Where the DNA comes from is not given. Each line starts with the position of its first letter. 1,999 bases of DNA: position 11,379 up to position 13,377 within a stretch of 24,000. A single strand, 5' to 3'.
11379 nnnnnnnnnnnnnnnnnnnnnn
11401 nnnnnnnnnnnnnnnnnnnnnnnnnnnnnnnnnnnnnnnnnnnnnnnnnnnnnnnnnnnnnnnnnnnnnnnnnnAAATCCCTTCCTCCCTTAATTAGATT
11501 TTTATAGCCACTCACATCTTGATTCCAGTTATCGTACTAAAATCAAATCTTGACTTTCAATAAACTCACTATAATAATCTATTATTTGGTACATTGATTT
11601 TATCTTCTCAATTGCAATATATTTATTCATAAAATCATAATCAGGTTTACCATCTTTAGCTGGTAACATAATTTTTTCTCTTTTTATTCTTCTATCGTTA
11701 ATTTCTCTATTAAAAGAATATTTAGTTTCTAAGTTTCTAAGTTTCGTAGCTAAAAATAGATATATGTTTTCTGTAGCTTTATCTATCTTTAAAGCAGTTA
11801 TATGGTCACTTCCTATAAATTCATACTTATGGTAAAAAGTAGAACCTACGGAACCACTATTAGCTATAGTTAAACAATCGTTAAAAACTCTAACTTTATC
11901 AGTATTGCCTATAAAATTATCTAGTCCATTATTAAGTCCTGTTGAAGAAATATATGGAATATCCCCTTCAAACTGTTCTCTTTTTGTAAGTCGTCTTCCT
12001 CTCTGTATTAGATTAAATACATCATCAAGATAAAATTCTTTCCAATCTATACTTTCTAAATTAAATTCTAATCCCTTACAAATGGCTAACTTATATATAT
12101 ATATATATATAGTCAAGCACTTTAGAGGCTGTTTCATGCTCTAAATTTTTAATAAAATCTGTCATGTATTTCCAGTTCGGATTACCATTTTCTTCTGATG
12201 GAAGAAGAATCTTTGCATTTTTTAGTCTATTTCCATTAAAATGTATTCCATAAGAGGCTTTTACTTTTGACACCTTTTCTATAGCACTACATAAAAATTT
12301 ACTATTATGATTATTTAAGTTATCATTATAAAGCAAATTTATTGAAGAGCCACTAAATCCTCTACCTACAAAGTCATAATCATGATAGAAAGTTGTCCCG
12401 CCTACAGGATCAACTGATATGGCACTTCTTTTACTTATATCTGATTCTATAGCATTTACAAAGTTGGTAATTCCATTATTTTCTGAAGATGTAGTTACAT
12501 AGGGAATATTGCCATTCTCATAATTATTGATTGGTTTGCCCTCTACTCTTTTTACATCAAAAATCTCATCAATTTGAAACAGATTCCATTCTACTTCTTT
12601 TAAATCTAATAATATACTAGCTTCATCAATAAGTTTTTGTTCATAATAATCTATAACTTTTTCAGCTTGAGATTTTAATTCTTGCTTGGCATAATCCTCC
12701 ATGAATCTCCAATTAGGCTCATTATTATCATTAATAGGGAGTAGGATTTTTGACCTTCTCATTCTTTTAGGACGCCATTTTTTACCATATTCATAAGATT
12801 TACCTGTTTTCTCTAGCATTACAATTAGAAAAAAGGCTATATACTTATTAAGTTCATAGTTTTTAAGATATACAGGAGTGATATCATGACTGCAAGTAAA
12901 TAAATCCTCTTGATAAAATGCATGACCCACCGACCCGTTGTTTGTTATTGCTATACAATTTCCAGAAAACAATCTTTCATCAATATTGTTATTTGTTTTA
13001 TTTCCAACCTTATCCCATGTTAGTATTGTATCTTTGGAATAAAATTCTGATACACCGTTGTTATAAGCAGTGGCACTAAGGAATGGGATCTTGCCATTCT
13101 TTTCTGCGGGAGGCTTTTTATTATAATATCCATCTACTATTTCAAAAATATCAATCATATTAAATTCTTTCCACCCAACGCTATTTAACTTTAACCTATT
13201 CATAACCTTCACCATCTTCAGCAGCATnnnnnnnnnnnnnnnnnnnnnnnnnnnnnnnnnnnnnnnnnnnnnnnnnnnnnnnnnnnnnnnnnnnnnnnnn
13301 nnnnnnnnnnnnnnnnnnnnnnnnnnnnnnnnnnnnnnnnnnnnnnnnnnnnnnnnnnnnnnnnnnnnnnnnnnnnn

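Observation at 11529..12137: (TA)10 tract positioned to fuse or uncouple a third target-recognition domain: possible phase-variable R-M specificity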

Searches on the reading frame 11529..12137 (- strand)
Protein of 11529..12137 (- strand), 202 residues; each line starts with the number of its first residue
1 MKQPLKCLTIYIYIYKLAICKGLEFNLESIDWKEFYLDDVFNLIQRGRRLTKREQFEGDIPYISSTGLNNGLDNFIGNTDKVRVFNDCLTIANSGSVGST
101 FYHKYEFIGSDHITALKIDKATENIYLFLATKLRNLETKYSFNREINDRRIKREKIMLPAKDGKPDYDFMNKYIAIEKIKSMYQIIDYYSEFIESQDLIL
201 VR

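Call 5: search_protein_families(library=pfam, proteins=[window:11529-12137:-], max_evalue=0.01)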
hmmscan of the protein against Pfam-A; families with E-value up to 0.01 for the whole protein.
window:11529-12137:- (202 aa): 1 family
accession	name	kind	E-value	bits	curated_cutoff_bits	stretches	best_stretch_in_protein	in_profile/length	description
PF01420.25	Methylase_S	-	1.4e-24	87.6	22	1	31-178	3-160/168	Type I restriction modification DNA specificity domain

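Call 11: search_protein_families(library=ncbifam, proteins=[window:11529-12137:-], max_evalue=0.01)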
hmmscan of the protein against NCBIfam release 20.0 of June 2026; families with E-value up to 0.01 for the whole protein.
window:11529-12137:- (202 aa): 0 families

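Call 44: search_protein_families(library=padloc, proteins=[window:11529-12137:-], max_evalue=0.001)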
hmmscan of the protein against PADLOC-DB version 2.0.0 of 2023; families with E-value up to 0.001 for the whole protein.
window:11529-12137:- (202 aa): 7 families
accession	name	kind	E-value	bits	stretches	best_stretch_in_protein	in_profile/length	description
PDLC03591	Specificity_II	-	2e-25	87.5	1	27-175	176-325/341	Type II specificity subunit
PDLC03099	Specificity_I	-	3e-12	44.4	1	30-162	3-131/405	Type I specificity subunit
PDLC04137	mad5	-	2.8e-10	38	1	31-144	2-129/392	mads_5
PDLC03593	Specificity_II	-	1.5e-08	31.9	1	25-176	6-163/405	Type II specificity subunit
PDLC03594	Specificity_II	-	3.4e-05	21.1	0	49-131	17-101/322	Type II specificity subunit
PDLC03168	Specificity_I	-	0.00051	17.6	1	31-159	4-150/459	Type I specificity subunit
PDLC03101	Specificity_I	-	0.00055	17.6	1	30-143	211-322/411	Type I specificity subunit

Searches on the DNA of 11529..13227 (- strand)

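Call 71: search_dna_similar(query=window:11529-13227:-, collection=plasmids, mode=distant, max_rows=12)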
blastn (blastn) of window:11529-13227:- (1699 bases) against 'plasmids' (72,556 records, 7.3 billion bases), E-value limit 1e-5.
Records with a match: 7; places in all: 7; records where one place covers at least 80% of the query: 0.
Best place of each record, by identity: 60-80% 7.
By first word of the organism name: Macrococcoides 3; Clostridium 1; Aliarcobacter 1; Paucilactobacillus 1; Macrococcus 1.
By predicted mobility (MOB-suite, as given by PLSDB): mobilizable 4; non-mobilizable 2; conjugative 1.
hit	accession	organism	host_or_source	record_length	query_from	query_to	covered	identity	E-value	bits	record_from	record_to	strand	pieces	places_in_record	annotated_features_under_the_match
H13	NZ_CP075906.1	Clostridium perfringens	Cattle feces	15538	1184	1611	25%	70.2%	2e-43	186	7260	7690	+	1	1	restriction endonuclease subunit S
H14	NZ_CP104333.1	Aliarcobacter butzleri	poultry meat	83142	1192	1611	25%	65.3%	3e-9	72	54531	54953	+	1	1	restriction endonuclease subunit S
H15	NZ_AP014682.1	Paucilactobacillus hokkaidonensis JCM 18461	-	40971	1189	1600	24%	64.3%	5e-7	65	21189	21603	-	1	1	restriction endonuclease subunit S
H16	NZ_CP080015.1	Macrococcoides caseolyticum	calf,pure culture,nasal swab sample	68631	1295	1439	9%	71.0%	1e-9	73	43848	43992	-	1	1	restriction endonuclease subunit S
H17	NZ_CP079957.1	Macrococcus sp. 19Msa1099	pure culture,pork meat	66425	1295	1439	9%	71.0%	1e-9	73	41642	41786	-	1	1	none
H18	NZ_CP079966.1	Macrococcoides caseolyticum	calf,pure culture,nasal swab sample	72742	1295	1439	9%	71.0%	1e-9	73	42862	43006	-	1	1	none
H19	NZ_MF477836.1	Macrococcoides canis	dog,ear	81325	1295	1439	9%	70.3%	4e-8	69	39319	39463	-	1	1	restriction endonuclease subunit S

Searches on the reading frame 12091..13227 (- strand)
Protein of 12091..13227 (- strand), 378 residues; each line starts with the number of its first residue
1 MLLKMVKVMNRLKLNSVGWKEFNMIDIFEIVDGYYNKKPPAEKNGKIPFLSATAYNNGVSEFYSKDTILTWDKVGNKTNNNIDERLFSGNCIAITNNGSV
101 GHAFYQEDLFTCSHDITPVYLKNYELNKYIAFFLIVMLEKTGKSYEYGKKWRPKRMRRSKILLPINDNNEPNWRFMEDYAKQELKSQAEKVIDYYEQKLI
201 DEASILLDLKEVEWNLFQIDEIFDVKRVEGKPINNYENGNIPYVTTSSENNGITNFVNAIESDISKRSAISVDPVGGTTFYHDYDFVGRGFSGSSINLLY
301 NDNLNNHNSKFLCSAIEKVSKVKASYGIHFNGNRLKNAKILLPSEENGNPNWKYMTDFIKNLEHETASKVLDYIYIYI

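Call 5: search_protein_families(library=pfam, proteins=[window:12091-13227:-], max_evalue=0.01)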
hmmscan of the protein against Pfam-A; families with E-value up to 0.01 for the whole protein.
window:12091-13227:- (378 aa): 1 family
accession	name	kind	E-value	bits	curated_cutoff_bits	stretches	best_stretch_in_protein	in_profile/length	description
PF01420.25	Methylase_S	-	3.7e-31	109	22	2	17-188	2-162/168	Type I restriction modification DNA specificity domain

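Call 11: search_protein_families(library=ncbifam, proteins=[window:12091-13227:-], max_evalue=0.01)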
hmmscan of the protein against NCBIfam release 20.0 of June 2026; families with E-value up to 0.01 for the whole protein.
window:12091-13227:- (378 aa): 0 families

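Call 44: search_protein_families(library=padloc, proteins=[window:12091-13227:-], max_evalue=0.001)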
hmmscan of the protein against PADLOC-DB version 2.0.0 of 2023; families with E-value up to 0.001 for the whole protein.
window:12091-13227:- (378 aa): 7 families
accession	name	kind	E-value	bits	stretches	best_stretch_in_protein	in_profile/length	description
PDLC03591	Specificity_II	-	2.5e-45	153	2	159-366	131-331/341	Type II specificity subunit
PDLC04137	mad5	-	3.4e-14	50.9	1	17-140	211-330/392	mads_5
PDLC03099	Specificity_I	-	4.1e-09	34.1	2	17-135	3-99/405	Type I specificity subunit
PDLC03068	Specificity_I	-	4.6e-06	24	1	18-134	3-116/403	Type I specificity subunit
PDLC03124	Specificity_I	-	0.00032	18.7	0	19-143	229-348/413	Type I specificity subunit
PDLC03101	Specificity_I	-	0.00043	18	0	18-115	212-304/411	Type I specificity subunit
PDLC03154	Specificity_I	-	0.00043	17.9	0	19-134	4-114/406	Type I specificity subunit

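Call 64: predict_structure(alignment_id=A3)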
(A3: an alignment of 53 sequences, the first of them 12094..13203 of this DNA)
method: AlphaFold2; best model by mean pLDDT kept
length: 370 residues; sequences in the alignment: 53
mean_pLDDT: 88.4   pTM: 0.63
mean pLDDT of the five models: 88.4, 87.3, 86.1, 85.1, 83.7
residues with pLDDT >= 90: 229; 70-90: 114; 50-70: 26; < 50: 1
segments of 3 or more residues with pLDDT < 50: none
pLDDT, mean of each block of 10 residues (from residue 1): 85 97 95 92 92 95 94 93 94 93 97 94 96 80 92 96 96 89 81 60 82 92 86 90 91 89 89 93 78 94 91 66 82 90 92 84 70
secondary structure, 60 per line:
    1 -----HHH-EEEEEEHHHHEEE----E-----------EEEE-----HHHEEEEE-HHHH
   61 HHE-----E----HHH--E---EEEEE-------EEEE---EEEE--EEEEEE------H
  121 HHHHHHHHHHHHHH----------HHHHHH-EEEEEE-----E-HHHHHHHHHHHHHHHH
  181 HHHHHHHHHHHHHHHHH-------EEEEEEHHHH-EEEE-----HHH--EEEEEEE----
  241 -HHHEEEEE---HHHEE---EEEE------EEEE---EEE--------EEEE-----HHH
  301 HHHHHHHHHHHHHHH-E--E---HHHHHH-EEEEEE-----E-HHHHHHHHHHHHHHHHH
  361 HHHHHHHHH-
elements in order: E10-15 H16-19 E20-22 E39-42 E51-55 H57-62 E83-87 E95-98 E102-105 E108-113 H120-134 H145-150 E152-157 H165-197 E205-210 H211-214 E216-219 E230-236 E245-249 E261-264 E271-274 E278-280 E289-292 H298-315 H324-329 E331-336 H344-369

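Call 66: fold_search(model_id=the predicted structure, library=pdb)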
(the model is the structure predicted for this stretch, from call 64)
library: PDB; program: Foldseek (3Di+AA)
matches with E <= 10: 183; with E <= 0.001: 10
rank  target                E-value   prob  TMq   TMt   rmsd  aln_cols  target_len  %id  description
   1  1ydx                  1.6e-17  1.00  0.53  0.53   8.5       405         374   17  Crystal structure of Type-I restriction-modification system S subunit from M. genitalium (released 2005-08-23)
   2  1yf2_A                3.6e-14  1.00  0.50  0.45   8.8       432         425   18  Three-dimensional structure of DNA sequence specificity (S) subunit of a type I restriction-modification enzyme and it (released 2005-02-15)
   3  5ybb_D                2.9e-10  1.00  0.40  0.39   9.9       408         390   10  Structural basis underlying complex assembly andconformational transition of the type I R-M system (released 2017-11-29)
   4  3okg_B                4.5e-10  1.00  0.30  0.29  12.4       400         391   12  Crystal structure of HsdS subunit from Thermoanaerobacter tengcongensis (released 2011-05-25)
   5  2y7c_A                8.0e-10  1.00  0.44  0.38   8.9       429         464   11  Atomic model of the Ocr-bound methylase complex from the Type I restriction-modification enzyme EcoKI (M2S1). Based on (released 2011-02-09)
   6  7vru_C                2.5e-09  1.00  0.49  0.49   8.7       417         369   12  Crystal structure of PacII_M1M2S-DNA-SAH complex (released 2022-11-30)
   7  3okg_A                3.0e-09  1.00  0.30  0.29  12.5       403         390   12  Crystal structure of HsdS subunit from Thermoanaerobacter tengcongensis (released 2011-05-25)
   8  7bst_A                1.3e-07  1.00  0.55  0.53   8.3       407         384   14  EcoR124I-Ocr in the Intermediate State (released 2020-05-27)
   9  7eew_A                1.4e-05  1.00  0.33  0.22  11.3       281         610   11  Crystal structure of the intact MTase from Vibrio vulnificus YJ016 in complex with the DNA-mimicking Ocr protein and t (released 2022-03-23)
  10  8vsr_B                7.4e-04  1.00  0.30  0.53   5.2       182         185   12  Co-crystal structure of Prx with Esub1 (released 2024-12-25)
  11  8vsq_A                1.6e-03  1.00  0.30  0.50   5.4       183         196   12  Crystal structure of Esub1 (released 2025-01-08)
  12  3s1s                  7.1e-02  0.23  0.22  0.11  18.9       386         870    9  Characterization and crystal structure of the type IIG restriction endonuclease BpuSI (released 2011-07-13)
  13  5dzc                  2.5e-01  0.05  0.11  0.06  15.1       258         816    7  Crystal structure of the cGMP-dependent protein kinase PKG from Plasmodium Vivax - AMPPNP bound (released 2015-10-14)
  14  8vpg_A                3.7e-01  0.47  0.26  0.19   7.4       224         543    9  CamA Adenine Methyltransferase Complexed to Cognate Substrate DNA and Containing Quinoline-based SGI-1027 Analog 455 (released 2024-09-25)
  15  7rfm_B                4.2e-01  0.44  0.27  0.19   7.0       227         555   10  CamA Adenine Methyltransferase Complexed to Cognate Substrate DNA and Inhibitor EPZ004777 (released 2021-09-15)
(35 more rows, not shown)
